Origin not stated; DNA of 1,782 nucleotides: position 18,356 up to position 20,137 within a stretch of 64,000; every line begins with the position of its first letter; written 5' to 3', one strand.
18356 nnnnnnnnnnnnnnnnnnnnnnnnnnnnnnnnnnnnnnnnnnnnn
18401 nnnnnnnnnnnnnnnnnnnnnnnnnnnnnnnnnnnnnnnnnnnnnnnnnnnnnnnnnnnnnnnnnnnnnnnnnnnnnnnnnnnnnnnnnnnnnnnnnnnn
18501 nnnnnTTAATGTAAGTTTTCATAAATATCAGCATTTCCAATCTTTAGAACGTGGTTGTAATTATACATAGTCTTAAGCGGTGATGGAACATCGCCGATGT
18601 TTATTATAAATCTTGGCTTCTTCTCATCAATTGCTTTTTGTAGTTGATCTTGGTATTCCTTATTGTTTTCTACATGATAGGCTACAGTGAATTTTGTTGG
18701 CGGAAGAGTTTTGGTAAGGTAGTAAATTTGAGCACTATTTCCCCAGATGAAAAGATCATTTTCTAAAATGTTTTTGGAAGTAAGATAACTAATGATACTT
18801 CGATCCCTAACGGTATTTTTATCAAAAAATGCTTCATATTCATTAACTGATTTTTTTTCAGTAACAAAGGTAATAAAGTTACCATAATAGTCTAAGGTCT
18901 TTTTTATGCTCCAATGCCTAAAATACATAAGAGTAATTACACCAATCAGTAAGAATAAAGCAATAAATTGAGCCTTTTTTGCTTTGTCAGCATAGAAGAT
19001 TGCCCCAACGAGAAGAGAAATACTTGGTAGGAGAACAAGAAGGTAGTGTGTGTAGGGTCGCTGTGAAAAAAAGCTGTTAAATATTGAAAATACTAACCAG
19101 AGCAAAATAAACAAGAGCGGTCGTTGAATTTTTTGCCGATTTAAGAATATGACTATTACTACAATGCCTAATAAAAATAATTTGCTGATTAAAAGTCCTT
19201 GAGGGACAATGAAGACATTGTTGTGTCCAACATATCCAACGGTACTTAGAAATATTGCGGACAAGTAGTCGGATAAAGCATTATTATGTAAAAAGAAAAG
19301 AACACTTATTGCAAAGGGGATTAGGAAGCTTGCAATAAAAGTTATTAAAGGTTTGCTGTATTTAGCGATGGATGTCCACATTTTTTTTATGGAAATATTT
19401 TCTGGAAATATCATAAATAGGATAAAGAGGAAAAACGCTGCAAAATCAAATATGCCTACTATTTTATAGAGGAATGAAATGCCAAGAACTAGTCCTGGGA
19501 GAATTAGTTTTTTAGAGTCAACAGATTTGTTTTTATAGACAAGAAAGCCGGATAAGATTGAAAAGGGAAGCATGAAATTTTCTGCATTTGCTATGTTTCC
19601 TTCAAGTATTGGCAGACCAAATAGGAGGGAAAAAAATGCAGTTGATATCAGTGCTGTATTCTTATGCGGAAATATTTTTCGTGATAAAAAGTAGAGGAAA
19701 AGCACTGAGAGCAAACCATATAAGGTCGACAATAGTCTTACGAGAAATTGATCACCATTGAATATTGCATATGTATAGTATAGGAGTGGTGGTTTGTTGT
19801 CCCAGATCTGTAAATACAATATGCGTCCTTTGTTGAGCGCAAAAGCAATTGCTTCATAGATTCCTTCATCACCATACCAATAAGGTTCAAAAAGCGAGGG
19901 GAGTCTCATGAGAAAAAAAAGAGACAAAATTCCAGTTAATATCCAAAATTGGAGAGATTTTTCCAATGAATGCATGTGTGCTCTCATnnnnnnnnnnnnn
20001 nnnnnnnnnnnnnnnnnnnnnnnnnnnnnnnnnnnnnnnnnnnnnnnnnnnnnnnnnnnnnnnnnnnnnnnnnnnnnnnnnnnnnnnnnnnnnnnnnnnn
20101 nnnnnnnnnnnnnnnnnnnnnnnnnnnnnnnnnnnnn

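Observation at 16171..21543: Four-gene polyprenyl-phosphate-sugar glycan pathway: UbiA + GT4 + GT-C + processive GT2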

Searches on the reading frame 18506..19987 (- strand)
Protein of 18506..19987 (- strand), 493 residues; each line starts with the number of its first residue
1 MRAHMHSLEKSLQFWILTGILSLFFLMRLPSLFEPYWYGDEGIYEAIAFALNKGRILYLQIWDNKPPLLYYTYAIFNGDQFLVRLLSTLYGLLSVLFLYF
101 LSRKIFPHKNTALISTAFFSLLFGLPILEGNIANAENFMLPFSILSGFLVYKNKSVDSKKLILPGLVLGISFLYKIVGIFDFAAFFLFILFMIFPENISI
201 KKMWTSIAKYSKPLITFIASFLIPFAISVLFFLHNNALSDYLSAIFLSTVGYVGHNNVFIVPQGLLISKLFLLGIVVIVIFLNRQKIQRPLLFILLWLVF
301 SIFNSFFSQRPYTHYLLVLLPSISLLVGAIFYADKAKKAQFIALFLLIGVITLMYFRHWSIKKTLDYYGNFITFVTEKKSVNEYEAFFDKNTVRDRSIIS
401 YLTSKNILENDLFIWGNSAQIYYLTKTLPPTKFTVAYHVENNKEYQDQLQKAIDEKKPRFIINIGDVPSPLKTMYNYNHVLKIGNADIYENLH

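Call 3: search_protein_families(library=pfam, proteins=[window:18506-19987:-], max_evalue=0.01)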
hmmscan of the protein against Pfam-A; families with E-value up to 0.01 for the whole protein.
window:18506-19987:- (493 aa): 2 families
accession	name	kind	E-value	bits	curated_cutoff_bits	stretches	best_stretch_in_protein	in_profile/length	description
PF13231.12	PMT_2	-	5.2e-11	43.4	26.1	1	72-207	13-145/160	Dolichyl-phosphate-mannose-protein mannosyltransferase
PF02366.24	PMT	-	2.1e-08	34.5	22.7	1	72-233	74-238/245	Dolichyl-phosphate-mannose-protein mannosyltransferase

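Call 4: search_protein_families(library=ncbifam, proteins=[window:18506-19987:-], max_evalue=0.01)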
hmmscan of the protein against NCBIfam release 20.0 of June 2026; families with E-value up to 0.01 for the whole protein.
window:18506-19987:- (493 aa): 0 families

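Call 13: search_solved_structures(query=window:18506-19987:-, max_evalue=1)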
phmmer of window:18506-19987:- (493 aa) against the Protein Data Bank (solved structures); distinct sequences matched with E-value up to 1: 2.
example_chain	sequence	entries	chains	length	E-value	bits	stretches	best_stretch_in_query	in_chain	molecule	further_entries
6s3l_G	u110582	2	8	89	0.025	16.8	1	317-372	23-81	Flagellar biosynthetic protein FliQ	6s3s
6jmr_E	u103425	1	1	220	0.28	13.4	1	364-436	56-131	Antibody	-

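Call 29: find_homologous_proteins(query=window:18506-19987:-, max_evalue=0.001)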
Query window:18506-19987:- (493 aa): 1785 proteins with E <= 0.001 among 8000 candidates; the best 120 are listed.
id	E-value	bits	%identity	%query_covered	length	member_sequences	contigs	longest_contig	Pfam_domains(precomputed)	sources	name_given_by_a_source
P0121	0.0e+0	1065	100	99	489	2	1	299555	PF02366.25,PF27757.1,PF13231.13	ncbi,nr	ncbi:MAG: glycosyltransferase family 39 protein [Candidatus Levybacteria bacterium]|nr:glycosyltrans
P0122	3.3e-206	704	63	100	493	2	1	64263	PF13231.13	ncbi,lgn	-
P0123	5.0e-168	578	54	99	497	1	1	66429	PF02366.25,PF13231.13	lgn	-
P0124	6.7e-163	561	52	100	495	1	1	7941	PF02366.25,PF13231.13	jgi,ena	-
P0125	3.2e-162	559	52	100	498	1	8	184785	PF02366.25,PF13231.13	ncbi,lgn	-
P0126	3.9e-162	559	53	100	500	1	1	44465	PF02366.25,PF13231.13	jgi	jgi:4-amino-4-deoxy-L-arabinose transferase-like glycosyltransferase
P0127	1.2e-157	544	50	100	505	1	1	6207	PF13231.13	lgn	-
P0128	3.7e-157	542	50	100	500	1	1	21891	PF13231.13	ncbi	-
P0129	4.3e-157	542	51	100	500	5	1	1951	PF13231.13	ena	-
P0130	2.9e-156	539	50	100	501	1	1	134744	PF13231.13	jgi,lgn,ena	-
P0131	1.2e-155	537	51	100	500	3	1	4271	PF02366.25,PF13231.13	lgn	-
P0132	2.4e-155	536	52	100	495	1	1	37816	PF02366.25,PF13231.13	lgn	-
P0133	2.9e-155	536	50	100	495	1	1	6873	PF13231.13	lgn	-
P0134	1.2e-154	534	51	100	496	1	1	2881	PF13231.13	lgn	-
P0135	8.0e-154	531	50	100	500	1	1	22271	PF02366.25,PF13231.13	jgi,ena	-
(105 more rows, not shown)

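Call 50: predict_structure(alignment_id=A2)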
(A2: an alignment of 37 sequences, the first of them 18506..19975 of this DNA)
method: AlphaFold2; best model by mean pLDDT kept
length: 489 residues; sequences in the alignment: 37
mean_pLDDT: 89.2   pTM: 0.90
mean pLDDT of the five models: 89.2, 88.9, 87.0, 86.9, 86.1
residues with pLDDT >= 90: 322; 70-90: 132; 50-70: 21; < 50: 14
segments of 3 or more residues with pLDDT < 50: 247-260
pLDDT, mean of each block of 10 residues (from residue 1): 77 96 91 75 94 92 93 93 96 98 96 96 74 94 97 96 97 94 97 92 96 98 97 92 60 41 82 97 96 95 74 93 96 94 91 78 94 92 84 91 87 90 90 85 88 92 76 92 91
secondary structure, 60 per line:
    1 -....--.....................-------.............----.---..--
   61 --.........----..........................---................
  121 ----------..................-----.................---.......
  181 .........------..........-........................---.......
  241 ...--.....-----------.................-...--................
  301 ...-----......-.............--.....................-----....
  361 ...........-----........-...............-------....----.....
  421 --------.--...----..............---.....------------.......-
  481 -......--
elements in order: H2-5 H8-28 H36-48 H63-71 H76-101 H105-120 H131-148 H154-170 H174-189 H196-205 H207-230 H234-243 H246-250 H262-278 H285-303 H309-314 H316-328 H331-351 H357-371 H377-384 H386-400 E408-411 H416-420 H439-452 E456-460 E473-479 E482-487

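Call 52: fold_search(model_id=the predicted structure, library=pdb)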
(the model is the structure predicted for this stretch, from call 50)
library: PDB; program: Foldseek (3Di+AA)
matches with E <= 10: 314; with E <= 0.001: 14
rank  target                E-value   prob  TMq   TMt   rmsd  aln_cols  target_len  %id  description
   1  3waj                  1.1e-06  1.00  0.44  0.30  13.4       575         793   14  Crystal structure of the Archaeoglobus fulgidus oligosaccharyltransferase (O29867_ARCFU) complex with Zn and sulfate (released 2013-10-30)
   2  7e9s_A                1.6e-06  1.00  0.46  0.29  11.0       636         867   13  Archaeal oligosaccharyltransferase AglB from Archaeoglobus fulgidus in complex with an inhibitory peptide and a dolich (released 2021-09-08)
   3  3wak                  3.0e-06  1.00  0.45  0.28  15.5       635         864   12  Crystal structure of the Archaeoglobus fulgidus oligosaccharyltransferase (O29867_ARCFU) in the apo form (released 2013-10-30)
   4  7oci_F                4.1e-06  1.00  0.54  0.43  12.5       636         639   11  Cryo-EM structure of yeast Ost6p containing oligosaccharyltransferase complex (released 2022-02-16)
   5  9n9j_I                6.2e-06  1.00  0.49  0.36  11.8       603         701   13  Structure of a GRP94 folding intermediate engaged with a CCDC134- and FKBP11-bound secretory translocon (released 2025-11-19)
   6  5f15                  9.3e-06  1.00  0.53  0.49  10.3       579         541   12  Crystal Structure of ArnT from Cupriavidus metallidurans bound to Undecaprenyl phosphate (released 2016-02-17)
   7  8agb_A                1.1e-05  1.00  0.48  0.38  12.9       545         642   12  Structure of yeast oligosaccharylransferase complex with lipid-linked oligosaccharide bound (released 2022-12-07)
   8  6s7o_A                1.2e-05  1.00  0.49  0.38  12.7       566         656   14  Cryo-EM structure of human oligosaccharyltransferase complex OST-A (released 2019-12-18)
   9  8b6l_I                1.4e-05  1.00  0.51  0.38  11.2       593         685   11  Subtomogram average of the human Sec61-TRAP-OSTA-translocon (released 2022-12-07)
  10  8agc_A                1.4e-05  1.00  0.51  0.37  11.1       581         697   12  Structure of yeast oligosaccharylransferase complex with lipid-linked oligosaccharide and non-acceptor peptide bound (released 2022-12-07)
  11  8pn9_A                1.6e-05  1.00  0.49  0.38  12.7       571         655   14  Structure of human oligosaccharyltransferase OST-A complex bound to NGI-1 (released 2024-05-08)
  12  6s7t_A                5.6e-05  1.00  0.50  0.36  11.7       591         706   13  Cryo-EM structure of human oligosaccharyltransferase complex OST-B (released 2019-12-18)
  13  7zli_A                1.2e-04  1.00  0.46  0.36  10.9       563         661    8  Cryo-EM structure of C-mannosyltransferase CeDPY19, in complex with Dol25-P-Man and bound to CMT2-Fab and anti-Fab nan (released 2023-01-11)
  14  9i5k_A                3.2e-04  1.00  0.43  0.43   8.5       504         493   15  Structure of the Chaetomium thermophilum Pmt4 homodimer (C2 symmetry) (released 2025-12-24)
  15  6gxc_A                1.1e-03  1.00  0.44  0.33  11.2       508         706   13  Bacterial oligosaccharyltransferase PglB in complex with an inhibitory peptide and a reactive lipid-linked oligosaccha (released 2018-11-14)
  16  8if8_B                1.3e-03  1.00  0.48  0.40   9.5       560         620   12  Arabinosyltransferase AftA (released 2023-05-31)
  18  8if8_C                1.6e-03  1.00  0.44  0.38  10.3       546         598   12  Arabinosyltransferase AftA (released 2023-05-31)
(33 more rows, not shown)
